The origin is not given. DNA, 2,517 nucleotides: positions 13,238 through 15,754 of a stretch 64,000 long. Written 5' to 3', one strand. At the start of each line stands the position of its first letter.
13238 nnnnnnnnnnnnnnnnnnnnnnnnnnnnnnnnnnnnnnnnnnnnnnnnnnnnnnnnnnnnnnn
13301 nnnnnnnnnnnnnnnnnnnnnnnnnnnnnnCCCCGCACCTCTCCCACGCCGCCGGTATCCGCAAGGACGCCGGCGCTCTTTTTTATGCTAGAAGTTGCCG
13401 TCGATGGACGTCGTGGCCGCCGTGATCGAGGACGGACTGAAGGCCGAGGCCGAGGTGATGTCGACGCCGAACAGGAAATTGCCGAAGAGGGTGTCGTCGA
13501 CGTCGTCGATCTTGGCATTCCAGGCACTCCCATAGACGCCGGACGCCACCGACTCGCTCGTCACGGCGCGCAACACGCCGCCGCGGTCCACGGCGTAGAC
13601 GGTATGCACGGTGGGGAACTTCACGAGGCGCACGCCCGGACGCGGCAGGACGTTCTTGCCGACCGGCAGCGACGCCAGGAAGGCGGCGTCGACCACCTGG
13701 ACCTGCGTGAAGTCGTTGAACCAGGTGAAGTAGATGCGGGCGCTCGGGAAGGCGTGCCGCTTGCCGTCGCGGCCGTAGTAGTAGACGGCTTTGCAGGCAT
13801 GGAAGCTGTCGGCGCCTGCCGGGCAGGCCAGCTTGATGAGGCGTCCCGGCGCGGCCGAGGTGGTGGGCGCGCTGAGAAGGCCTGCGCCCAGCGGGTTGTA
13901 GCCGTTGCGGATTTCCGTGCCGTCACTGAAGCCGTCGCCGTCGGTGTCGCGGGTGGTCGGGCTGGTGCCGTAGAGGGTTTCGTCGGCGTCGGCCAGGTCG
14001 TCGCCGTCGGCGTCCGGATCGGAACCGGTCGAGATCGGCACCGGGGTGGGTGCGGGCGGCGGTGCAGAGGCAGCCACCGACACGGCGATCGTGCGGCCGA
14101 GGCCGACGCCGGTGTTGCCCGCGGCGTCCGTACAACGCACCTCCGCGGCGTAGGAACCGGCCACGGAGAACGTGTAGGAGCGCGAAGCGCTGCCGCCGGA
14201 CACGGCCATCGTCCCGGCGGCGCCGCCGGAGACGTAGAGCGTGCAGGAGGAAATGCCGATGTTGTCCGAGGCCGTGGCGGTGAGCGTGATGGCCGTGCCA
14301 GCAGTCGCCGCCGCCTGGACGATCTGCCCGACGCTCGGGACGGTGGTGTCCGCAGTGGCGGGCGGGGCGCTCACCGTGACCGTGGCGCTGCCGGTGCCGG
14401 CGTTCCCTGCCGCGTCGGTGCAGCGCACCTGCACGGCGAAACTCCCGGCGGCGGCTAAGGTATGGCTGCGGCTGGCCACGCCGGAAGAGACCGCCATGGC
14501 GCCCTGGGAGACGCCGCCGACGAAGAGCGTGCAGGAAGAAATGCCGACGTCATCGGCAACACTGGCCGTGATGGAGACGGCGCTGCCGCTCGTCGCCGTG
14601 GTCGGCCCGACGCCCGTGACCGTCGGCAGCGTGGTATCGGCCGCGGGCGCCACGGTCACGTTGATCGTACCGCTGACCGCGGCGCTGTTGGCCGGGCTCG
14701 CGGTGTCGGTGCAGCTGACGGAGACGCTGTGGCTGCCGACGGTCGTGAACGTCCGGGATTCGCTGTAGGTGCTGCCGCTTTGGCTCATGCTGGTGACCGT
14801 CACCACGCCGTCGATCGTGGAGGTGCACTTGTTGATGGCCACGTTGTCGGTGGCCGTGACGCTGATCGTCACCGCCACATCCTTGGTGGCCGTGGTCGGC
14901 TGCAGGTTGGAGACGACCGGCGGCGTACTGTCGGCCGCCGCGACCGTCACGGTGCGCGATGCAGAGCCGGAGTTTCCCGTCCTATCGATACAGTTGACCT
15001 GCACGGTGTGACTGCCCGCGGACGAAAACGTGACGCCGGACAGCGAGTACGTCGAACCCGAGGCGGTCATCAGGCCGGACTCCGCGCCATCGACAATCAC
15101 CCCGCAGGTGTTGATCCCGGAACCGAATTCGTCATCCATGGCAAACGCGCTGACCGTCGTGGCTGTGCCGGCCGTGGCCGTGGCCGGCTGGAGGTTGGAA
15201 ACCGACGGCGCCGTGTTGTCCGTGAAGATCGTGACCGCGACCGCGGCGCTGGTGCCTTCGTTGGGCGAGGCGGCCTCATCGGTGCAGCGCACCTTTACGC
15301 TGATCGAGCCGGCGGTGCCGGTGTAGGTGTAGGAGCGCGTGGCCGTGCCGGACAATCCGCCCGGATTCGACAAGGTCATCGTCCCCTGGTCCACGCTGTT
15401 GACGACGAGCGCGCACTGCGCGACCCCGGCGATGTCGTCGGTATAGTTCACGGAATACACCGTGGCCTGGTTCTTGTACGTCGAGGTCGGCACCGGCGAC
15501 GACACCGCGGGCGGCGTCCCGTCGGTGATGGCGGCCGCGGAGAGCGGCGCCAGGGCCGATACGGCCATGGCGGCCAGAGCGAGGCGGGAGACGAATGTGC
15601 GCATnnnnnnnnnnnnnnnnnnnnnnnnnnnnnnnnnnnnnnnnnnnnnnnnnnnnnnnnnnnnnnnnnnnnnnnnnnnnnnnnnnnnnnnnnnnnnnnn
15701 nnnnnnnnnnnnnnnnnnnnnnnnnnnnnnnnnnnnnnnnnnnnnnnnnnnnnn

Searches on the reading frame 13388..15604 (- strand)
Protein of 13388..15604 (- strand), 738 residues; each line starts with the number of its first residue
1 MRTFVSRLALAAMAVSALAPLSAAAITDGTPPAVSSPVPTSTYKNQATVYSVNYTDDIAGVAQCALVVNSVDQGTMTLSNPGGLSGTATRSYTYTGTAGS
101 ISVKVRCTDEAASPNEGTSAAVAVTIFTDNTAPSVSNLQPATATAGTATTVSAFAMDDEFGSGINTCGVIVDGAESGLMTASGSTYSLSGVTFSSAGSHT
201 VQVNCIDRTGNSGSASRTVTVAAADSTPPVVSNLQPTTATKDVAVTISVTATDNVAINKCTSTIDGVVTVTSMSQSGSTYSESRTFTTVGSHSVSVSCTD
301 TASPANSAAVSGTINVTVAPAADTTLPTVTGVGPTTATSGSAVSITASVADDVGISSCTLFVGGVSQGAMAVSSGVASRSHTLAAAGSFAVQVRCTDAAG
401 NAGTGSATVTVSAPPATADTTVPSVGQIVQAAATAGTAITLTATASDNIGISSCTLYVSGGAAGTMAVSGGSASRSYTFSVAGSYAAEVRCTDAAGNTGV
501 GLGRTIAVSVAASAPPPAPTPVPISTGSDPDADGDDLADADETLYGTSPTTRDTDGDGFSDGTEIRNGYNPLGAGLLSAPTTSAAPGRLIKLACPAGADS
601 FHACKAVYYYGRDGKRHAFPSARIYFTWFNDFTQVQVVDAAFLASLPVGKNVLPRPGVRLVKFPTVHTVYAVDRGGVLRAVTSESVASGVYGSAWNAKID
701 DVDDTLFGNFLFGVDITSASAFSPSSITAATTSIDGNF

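Call 9: search_protein_families(library=ncbifam, proteins=[window:13388-15604:-], max_evalue=0.01)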
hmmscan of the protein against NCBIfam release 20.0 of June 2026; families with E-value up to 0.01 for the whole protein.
window:13388-15604:- (738 aa): 2 families
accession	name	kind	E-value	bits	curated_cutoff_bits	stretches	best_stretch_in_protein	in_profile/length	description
NF047446.1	barrel_OmpL47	domain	6.3e-06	26.6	40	0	155-221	10-68/68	OmpL47-type beta-barrel domain-containing protein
NF041611.1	exoglucan_CbhB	equivalog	3.8e-05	21.9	1950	1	315-515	694-889/997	exoglucanase CbhB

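Call 39: search_protein_families(library=pfam, proteins=[window:13388-15604:-], max_evalue=0.001)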
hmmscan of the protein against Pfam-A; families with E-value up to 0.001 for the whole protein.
window:13388-15604:- (738 aa): 4 families
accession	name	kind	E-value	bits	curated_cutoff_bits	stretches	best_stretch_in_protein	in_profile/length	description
PF17957.7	Big_7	-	1.7e-11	45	24.1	0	433-481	14-56/70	Bacterial Ig domain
PF15418.12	DUF4625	-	2.6e-05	25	27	0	384-410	103-129/131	Domain of unknown function (DUF4625)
PF19077.6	Big_13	-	3.9e-05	24.5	27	0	364-411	50-100/102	Bacterial Ig-like domain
PF18884.5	TSP3_bac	-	0.00026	21.2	25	1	553-572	1-20/22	Bacterial TSP3 repeat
